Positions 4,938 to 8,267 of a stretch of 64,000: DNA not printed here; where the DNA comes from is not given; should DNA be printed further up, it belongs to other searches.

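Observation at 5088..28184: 23.1-kb single gene for a 7,698-aa SprB-like giant surface protein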

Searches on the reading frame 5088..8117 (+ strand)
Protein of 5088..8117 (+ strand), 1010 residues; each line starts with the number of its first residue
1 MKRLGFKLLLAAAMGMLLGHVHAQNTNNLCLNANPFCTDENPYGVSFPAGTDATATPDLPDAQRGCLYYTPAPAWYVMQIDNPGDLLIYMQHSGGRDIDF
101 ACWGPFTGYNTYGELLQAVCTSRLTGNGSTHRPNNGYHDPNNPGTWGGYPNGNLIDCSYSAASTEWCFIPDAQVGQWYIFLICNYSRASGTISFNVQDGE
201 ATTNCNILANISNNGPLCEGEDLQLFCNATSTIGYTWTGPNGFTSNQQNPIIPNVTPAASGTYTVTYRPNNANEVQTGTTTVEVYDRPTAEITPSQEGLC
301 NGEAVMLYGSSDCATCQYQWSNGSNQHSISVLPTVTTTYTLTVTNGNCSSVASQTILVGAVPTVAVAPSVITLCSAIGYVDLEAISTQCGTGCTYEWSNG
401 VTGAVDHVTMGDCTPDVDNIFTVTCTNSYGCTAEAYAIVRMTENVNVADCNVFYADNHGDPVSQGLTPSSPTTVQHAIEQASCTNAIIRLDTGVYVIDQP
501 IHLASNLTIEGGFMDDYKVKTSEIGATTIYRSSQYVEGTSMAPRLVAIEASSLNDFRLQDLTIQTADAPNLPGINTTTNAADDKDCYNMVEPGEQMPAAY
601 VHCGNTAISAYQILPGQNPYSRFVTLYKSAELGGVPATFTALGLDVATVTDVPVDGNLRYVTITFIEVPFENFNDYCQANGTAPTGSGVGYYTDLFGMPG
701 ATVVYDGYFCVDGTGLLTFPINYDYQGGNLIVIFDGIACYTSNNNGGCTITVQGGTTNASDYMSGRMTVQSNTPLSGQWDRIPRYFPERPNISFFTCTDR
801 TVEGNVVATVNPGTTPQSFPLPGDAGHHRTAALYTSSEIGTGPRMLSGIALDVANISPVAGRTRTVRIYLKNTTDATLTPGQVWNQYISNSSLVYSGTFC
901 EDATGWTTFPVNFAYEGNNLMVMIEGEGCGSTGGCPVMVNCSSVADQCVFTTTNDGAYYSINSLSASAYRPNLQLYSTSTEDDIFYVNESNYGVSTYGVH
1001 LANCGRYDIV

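Call 5: search_protein_families(library=pfam, proteins=[window:5088-7937:+], max_evalue=0.01)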
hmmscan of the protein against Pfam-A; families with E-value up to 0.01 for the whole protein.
window:5088-7937:+ (950 aa): 2 families
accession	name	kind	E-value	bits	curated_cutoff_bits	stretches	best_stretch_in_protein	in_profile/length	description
PF13895.12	Ig_2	-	6e-08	33.3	27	1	216-276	10-72/79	Immunoglobulin domain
PF00801.26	PKD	-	0.0031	17.9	23.5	1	223-284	17-80/80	PKD domain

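Call 6: search_protein_families(library=ncbifam, proteins=[window:5088-7937:+], max_evalue=0.01)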
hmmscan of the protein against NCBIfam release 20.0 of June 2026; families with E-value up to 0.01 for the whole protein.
window:5088-7937:+ (950 aa): 0 families

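Call 12: find_homologous_proteins(query=window:5088-8117:+, max_evalue=0.00001)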
Query window:5088-8117:+ (1010 aa): 1342 proteins with E <= 0.00001 among 8000 candidates; the best 120 are listed.
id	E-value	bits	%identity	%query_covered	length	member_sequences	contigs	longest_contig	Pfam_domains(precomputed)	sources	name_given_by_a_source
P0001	0.0e+0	2023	85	100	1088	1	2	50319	PF13895.13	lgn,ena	-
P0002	0.0e+0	1442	65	100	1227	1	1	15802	PF13895.13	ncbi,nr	ncbi:MAG: immunoglobulin domain-containing protein, partial [Bacteroidales bacterium]|nr:immunoglobu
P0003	0.0e+0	1331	60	100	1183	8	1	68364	PF13895.13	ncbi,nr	ncbi:MAG: hypothetical protein IJ986_05660 [Bacteroidales bacterium]|nr:hypothetical protein [Bacter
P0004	0.0e+0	1195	55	99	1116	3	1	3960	PF13895.13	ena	-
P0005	5.2e-235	801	48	56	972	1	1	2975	PF13895.13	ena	-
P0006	6.0e-215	735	46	85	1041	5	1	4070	-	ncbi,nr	ncbi:MAG: hypothetical protein J6W09_10990, partial [Bacteroidales bacterium]|nr:hypothetical protei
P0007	2.9e-172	593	37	43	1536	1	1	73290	PF19408.6,PF16820.12,PF00801.27,PF07686.24,PF04522.19,PF20418.4,PF22091.3,PF13511.12,PF07550.18,PF19081.7,PF18911.7,PF07679.23,PF13895.13,PF13585.13,PF13927.13,PF26735.1,PF07354.19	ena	-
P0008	5.8e-129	450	29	41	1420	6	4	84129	PF19408.6,PF13895.13,PF00801.27,PF07686.24,PF13585.13,PF13927.13,PF20418.4,PF19081.7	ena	-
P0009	2.4e-126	441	30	36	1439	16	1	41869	PF07679.23,PF19408.6,PF13895.13,PF00801.27,PF07686.24,PF13585.13,PF13927.13,PF20418.4,PF19081.7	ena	-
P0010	8.1e-126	440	43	17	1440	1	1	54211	PF19408.6,PF13895.13,PF00801.27,PF07686.24,PF13585.13,PF13927.13,PF20418.4,PF07354.19,PF19081.7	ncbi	-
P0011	2.9e-124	434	29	27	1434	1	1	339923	PF19408.6,PF13895.13,PF22352.3,PF00801.27,PF13573.13,PF13927.13,PF18962.8,PF07354.19,PF06832.19,PF19081.7,PF18911.7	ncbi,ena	-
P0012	6.2e-124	433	44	16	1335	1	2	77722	PF07679.23,PF19408.6,PF13895.13,PF00801.27,PF07686.24,PF13585.13,PF13927.13,PF20418.4,PF19081.7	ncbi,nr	ncbi:MAG: T9SS type B sorting domain-containing protein [Paludibacteraceae bacterium]|nr:T9SS type B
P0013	2.2e-122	428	29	40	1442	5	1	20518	PF07679.23,PF19408.6,PF13895.13,PF07686.24,PF13585.13,PF13927.13,PF20418.4,PF19081.7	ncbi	-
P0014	4.0e-120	421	45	15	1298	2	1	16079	PF19408.6,PF25300.1,PF13895.13,PF00801.27,PF13585.13,PF20418.4,PF19081.7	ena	-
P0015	5.9e-120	420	30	23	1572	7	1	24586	PF13895.13,PF07686.24,PF18962.8,PF27069.1,PF08308.18,PF20843.5,PF07354.19,PF13620.13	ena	-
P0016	2.4e-115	405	40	37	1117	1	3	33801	PF00801.27,PF13585.13,PF13927.13,PF19081.7,PF18911.7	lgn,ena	-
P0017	6.1e-114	400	39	37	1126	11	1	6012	PF19408.6,PF00801.27,PF13585.13,PF19081.7,PF18911.7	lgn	-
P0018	2.6e-113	398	32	19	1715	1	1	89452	PF13895.13,PF00801.27,PF13585.13,PF07354.19,PF19081.7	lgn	-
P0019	8.6e-112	393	41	37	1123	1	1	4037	PF00801.27,PF13585.13,PF13927.13,PF19081.7,PF18911.7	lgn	-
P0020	1.7e-111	392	44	16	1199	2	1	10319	PF07679.23,PF19408.6,PF13895.13,PF00801.27,PF07686.24,PF13585.13,PF13927.13,PF20418.4,PF19081.7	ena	-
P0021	4.4e-111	391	51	38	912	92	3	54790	PF13585.13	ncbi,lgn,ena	-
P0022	6.3e-111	390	39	20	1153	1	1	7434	PF19408.6,PF13895.13,PF00801.27,PF13585.13,PF13927.13,PF20418.4,PF19081.7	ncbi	-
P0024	1.1e-108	383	43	16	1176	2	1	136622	PF19408.6,PF13895.13,PF00801.27,PF13585.13,PF13927.13,PF20418.4,PF19081.7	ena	-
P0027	2.9e-107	378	37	18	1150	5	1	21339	PF19408.6,PF13895.13,PF00801.27,PF07686.24,PF13585.13,PF13927.13,PF26272.1,PF14686.13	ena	-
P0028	7.6e-106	373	32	24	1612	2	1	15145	PF13895.13,PF13585.13,PF13511.12,PF07354.19,PF19081.7,PF18911.7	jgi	jgi:gliding motility-associated-like protein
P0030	3.7e-105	371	33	26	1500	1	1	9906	PF07679.23,PF13895.13,PF22352.3,PF13585.13,PF26689.1,PF19081.7,PF22854.3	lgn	-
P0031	3.4e-103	365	35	43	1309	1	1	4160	PF13895.13,PF00801.27,PF13585.13,PF19081.7,PF18911.7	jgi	-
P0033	1.0e-101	360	36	43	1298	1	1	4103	PF00801.27,PF13585.13,PF19081.7,PF18911.7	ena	-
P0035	2.1e-97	345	42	46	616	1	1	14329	PF13895.13,PF00801.27,PF13585.13,PF18911.7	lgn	-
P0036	7.0e-97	344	33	24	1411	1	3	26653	PF19408.6,PF00801.27,PF11465.15,PF20418.4,PF28321.1,PF08329.17,PF06832.19,PF19081.7,PF18911.7,PF13895.13,PF22352.3,PF13585.13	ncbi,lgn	-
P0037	1.4e-96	343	37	35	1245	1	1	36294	PF13895.13,PF22352.3,PF00801.27,PF13585.13,PF19081.7,PF18911.7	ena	-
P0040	1.7e-95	339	34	22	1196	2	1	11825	PF13895.13,PF00801.27,PF13585.13,PF07354.19,PF19081.7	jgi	jgi:gliding motility-associated-like protein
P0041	3.3e-95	338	29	24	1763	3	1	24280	PF13895.13,PF00801.27,PF13585.13,PF07354.19,PF19081.7,PF18911.7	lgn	-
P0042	3.3e-94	335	34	37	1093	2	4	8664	PF19408.6,PF00801.27,PF13585.13,PF19081.7,PF18911.7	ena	-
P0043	6.2e-94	334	43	40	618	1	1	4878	PF13895.13,PF00801.27,PF13585.13,PF18911.7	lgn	-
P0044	3.3e-93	332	35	24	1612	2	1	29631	PF00431.27,PF13895.13,PF22352.3,PF00801.27,PF13585.13,PF11465.15,PF24312.2,PF19081.7,PF18911.7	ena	-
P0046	8.3e-92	327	48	32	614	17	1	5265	PF13585.13,PF18911.7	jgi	-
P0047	2.6e-91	325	42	13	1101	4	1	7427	PF19408.6,PF25300.1,PF13895.13,PF07686.24,PF13585.13,PF13927.13,PF14686.13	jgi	jgi:gliding motility-associated-like protein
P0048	3.8e-91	325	33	22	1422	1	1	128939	PF13895.13,PF13585.13,PF13511.12,PF07354.19,PF19081.7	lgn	-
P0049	1.4e-90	323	32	26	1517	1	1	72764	PF26766.1,PF07679.23,PF13895.13,PF00801.27,PF13585.13,PF19081.7,PF18911.7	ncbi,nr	ncbi:MAG: choice-of-anchor L domain-containing protein [Bacteroidales bacterium]|nr:choice-of-anchor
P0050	1.4e-90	323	35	19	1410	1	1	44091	PF13895.13,PF00801.27,PF13585.13,PF13927.13,PF07354.19,PF19081.7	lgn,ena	-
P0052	5.8e-90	321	32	23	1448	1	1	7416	PF19408.6,PF13895.13,PF22352.3,PF00801.27,PF13585.13,PF11465.15,PF20418.4,PF19081.7,PF18911.7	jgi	jgi:gliding motility-associated-like protein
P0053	2.3e-89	319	32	23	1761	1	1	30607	PF19408.6,PF13895.13,PF00801.27,PF07686.24,PF13585.13,PF11465.15,PF07354.19,PF19081.7,PF22854.3,PF18911.7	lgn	-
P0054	5.2e-89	318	42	40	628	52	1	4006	PF13585.13,PF18911.7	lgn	-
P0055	1.3e-87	313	43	41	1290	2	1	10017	PF13573.13,PF13585.13,PF18911.7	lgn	-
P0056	3.5e-87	312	32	23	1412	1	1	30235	PF19408.6,PF00801.27,PF26689.1,PF11465.15,PF28321.1,PF08329.17,PF06832.19,PF19081.7,PF18911.7,PF13895.13,PF22352.3,PF13585.13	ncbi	-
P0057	9.3e-86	307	32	22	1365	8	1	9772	PF13895.13,PF00801.27,PF13585.13,PF13927.13,PF07354.19,PF19081.7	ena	-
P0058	7.5e-85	304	39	43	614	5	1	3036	PF13585.13,PF18911.7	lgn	-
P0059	8.7e-85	304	44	24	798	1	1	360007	PF19408.6,PF13895.13,PF13585.13,PF19081.7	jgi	jgi:gliding motility-associated-like protein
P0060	1.2e-84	303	32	22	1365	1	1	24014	PF13895.13,PF17883.7,PF00801.27,PF13585.13,PF13927.13,PF07354.19,PF19081.7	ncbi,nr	ncbi:MAG TPA: gliding motility-associated C-terminal domain-containing protein [Chitinophagaceae bac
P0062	2.4e-83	299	40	41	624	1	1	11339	PF13895.13,PF00801.27,PF13585.13,PF13927.13,PF19081.7,PF18911.7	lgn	-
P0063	6.8e-83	297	41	41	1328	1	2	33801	PF00431.27,PF00801.27,PF13573.13,PF13585.13,PF19081.7,PF18911.7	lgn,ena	-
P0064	9.2e-83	297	33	22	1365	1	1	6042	PF13895.13,PF17883.7,PF00801.27,PF07686.24,PF13585.13,PF07354.19,PF19081.7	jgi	jgi:gliding motility-associated-like protein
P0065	9.8e-83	297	42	41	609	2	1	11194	PF13895.13,PF13585.13,PF18911.7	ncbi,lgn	-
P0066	2.4e-82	296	35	18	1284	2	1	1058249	PF19408.6,PF13895.13,PF26182.1,PF22352.3,PF00801.27,PF13585.13,PF07354.19,PF08329.17,PF19081.7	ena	-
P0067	1.1e-81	293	43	40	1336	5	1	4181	PF00431.27,PF00801.27,PF13573.13,PF13585.13,PF19081.7,PF18911.7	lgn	-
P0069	1.9e-81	293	41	41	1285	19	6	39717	PF00431.27,PF00801.27,PF13573.13,PF13585.13,PF19081.7,PF18911.7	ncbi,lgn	-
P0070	2.0e-81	293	41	19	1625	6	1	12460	PF07679.23,PF19408.6,PF13895.13,PF00801.27,PF07686.24,PF13585.13,PF11465.15,PF20418.4,PF28321.1,PF19081.7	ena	-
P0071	2.5e-81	292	41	41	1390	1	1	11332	PF13895.13,PF00801.27,PF13573.13,PF13585.13,PF18911.7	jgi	-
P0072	4.1e-81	292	41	17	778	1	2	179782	PF19408.6,PF13895.13,PF00801.27,PF13585.13,PF19081.7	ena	-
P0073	5.4e-81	291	53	13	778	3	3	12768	PF13895.13,PF00801.27,PF13585.13,PF13927.13,PF19081.7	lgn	-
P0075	1.2e-80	290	40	41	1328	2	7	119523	PF00431.27,PF00801.27,PF13573.13,PF13585.13,PF19081.7,PF18911.7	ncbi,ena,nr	ncbi:MAG: gliding motility-associated C-terminal domain-containing protein [Bacteroidales bacterium]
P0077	2.1e-79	286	45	36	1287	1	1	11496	PF00431.27,PF00801.27,PF13573.13,PF13585.13,PF19081.7,PF18911.7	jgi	jgi:gliding motility-associated-like protein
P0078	4.1e-79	285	48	33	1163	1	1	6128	PF00431.27,PF00801.27,PF13585.13,PF18911.7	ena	-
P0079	4.7e-79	285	38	20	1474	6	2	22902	PF07679.23,PF13895.13,PF07686.24,PF13585.13,PF13927.13,PF00047.32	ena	-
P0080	1.2e-78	283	51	13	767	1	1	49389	PF19408.6,PF13895.13,PF00801.27,PF13585.13,PF07354.19,PF19081.7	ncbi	-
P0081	2.0e-78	283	42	40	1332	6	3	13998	PF00431.27,PF13895.13,PF00801.27,PF13573.13,PF13585.13,PF19081.7,PF18911.7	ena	-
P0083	3.9e-78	282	42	40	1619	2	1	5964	PF13895.13,PF00801.27,PF13573.13,PF13585.13,PF18911.7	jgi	-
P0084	9.3e-78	280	41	40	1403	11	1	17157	PF00431.27,PF13895.13,PF00801.27,PF13573.13,PF13585.13,PF18911.7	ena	-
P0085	1.9e-77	279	41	41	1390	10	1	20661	PF13895.13,PF13573.13,PF13585.13,PF18911.7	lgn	-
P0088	8.1e-77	277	41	40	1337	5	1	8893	PF00431.27,PF00801.27,PF13573.13,PF13585.13,PF19081.7,PF18911.7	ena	-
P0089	1.2e-76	277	41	19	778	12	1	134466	PF19408.6,PF13895.13,PF00801.27,PF13585.13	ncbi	-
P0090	1.3e-76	277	42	40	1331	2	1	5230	PF00431.27,PF00801.27,PF13573.13,PF13585.13,PF19081.7,PF23062.2,PF18911.7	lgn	-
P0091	1.4e-76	277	41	19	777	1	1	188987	PF19408.6,PF13895.13,PF00801.27,PF13585.13,PF13927.13,PF20418.4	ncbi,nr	ncbi:MAG: T9SS type B sorting domain-containing protein [Paludibacteraceae bacterium]|nr:T9SS type B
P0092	1.8e-76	276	35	24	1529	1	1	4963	PF13895.13,PF22352.3,PF00801.27,PF13573.13,PF13585.13,PF11465.15,PF24312.2,PF19081.7,PF18911.7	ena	-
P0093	2.0e-76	276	41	19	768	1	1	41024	PF19408.6,PF13895.13,PF00801.27,PF13585.13,PF13927.13,PF20418.4,PF19081.7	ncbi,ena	-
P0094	2.0e-76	276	41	19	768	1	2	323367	PF19408.6,PF13895.13,PF00801.27,PF13585.13,PF13927.13,PF20418.4,PF19081.7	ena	-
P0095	2.1e-76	276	41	19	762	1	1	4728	PF19408.6,PF13895.13,PF00801.27,PF13585.13,PF13927.13,PF20418.4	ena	-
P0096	2.2e-76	276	41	19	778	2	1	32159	PF19408.6,PF13895.13,PF00801.27,PF13585.13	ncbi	-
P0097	2.8e-76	276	41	19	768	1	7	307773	PF19408.6,PF13895.13,PF00801.27,PF13585.13,PF13927.13,PF20418.4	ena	-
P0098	3.2e-76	275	32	26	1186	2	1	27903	PF13895.13,PF13573.13,PF13585.13,PF13927.13,PF19081.7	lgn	-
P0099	3.8e-76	275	41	19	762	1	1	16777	PF19408.6,PF13895.13,PF00801.27,PF13585.13,PF13927.13,PF20418.4,PF19081.7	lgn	-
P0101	3.9e-76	275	34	30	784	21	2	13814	PF13895.13,PF00801.27,PF13585.13,PF07354.19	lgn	-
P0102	5.6e-76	275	41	19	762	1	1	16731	PF19408.6,PF13895.13,PF00801.27,PF13585.13,PF13927.13,PF20418.4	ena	-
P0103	6.7e-76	274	41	19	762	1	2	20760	PF19408.6,PF13895.13,PF00801.27,PF13585.13,PF13927.13,PF20418.4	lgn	-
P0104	7.5e-76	274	35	31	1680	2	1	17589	PF00431.27,PF00801.27,PF13585.13,PF07354.19,PF19081.7,PF18911.7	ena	-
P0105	8.5e-76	274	44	33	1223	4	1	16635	PF00431.27,PF00801.27,PF13585.13,PF18911.7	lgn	-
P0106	8.6e-76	274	41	19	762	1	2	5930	PF19408.6,PF13895.13,PF00801.27,PF13585.13,PF13927.13,PF20418.4,PF19081.7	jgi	-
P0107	1.0e-75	274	41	19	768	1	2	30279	PF19408.6,PF13895.13,PF00801.27,PF13585.13,PF13927.13,PF20418.4,PF19081.7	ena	-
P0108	1.1e-75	274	29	22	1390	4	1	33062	PF13895.13,PF13585.13,PF07354.19,PF19081.7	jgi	jgi:gliding motility-associated-like protein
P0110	1.7e-75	273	41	40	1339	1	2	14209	PF00431.27,PF00801.27,PF13573.13,PF13585.13,PF19081.7,PF23062.2,PF18911.7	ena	-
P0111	1.9e-75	273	40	41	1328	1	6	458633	PF00431.27,PF00801.27,PF13573.13,PF13585.13,PF19081.7,PF18911.7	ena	-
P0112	1.9e-75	273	41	19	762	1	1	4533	PF19408.6,PF13895.13,PF00801.27,PF13585.13,PF13927.13,PF20418.4,PF19081.7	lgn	-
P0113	2.1e-75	273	40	40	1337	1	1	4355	PF00431.27,PF00801.27,PF13573.13,PF13585.13,PF19081.7,PF18911.7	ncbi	-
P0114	2.2e-75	273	38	19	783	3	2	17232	PF19408.6,PF13895.13,PF00801.27,PF13585.13,PF19081.7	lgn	-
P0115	2.3e-75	273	41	40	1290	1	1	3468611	PF13895.13,PF00801.27,PF13573.13,PF13585.13,PF18911.7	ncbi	-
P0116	2.6e-75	272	47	12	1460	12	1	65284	PF07679.23,PF13895.13,PF07686.24,PF13585.13,PF13927.13,PF00047.32,PF19081.7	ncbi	-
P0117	2.9e-75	272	39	40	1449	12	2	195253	PF00431.27,PF00801.27,PF13573.13,PF13585.13,PF23062.2,PF18911.7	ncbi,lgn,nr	ncbi:MAG: PKD domain-containing protein [Bacteroidales bacterium]|nr:PKD domain-containing protein [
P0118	3.5e-75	272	40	40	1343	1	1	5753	PF00431.27,PF00801.27,PF13585.13,PF18911.7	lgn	-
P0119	5.8e-75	271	41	40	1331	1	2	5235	PF00431.27,PF00801.27,PF13573.13,PF13585.13,PF19081.7,PF23062.2,PF18911.7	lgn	-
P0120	7.6e-75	271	35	19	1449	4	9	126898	PF07679.23,PF13895.13,PF07686.24,PF13585.13,PF13927.13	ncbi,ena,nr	ncbi:MAG: T9SS type B sorting domain-containing protein [Paludibacteraceae bacterium]|nr:T9SS type B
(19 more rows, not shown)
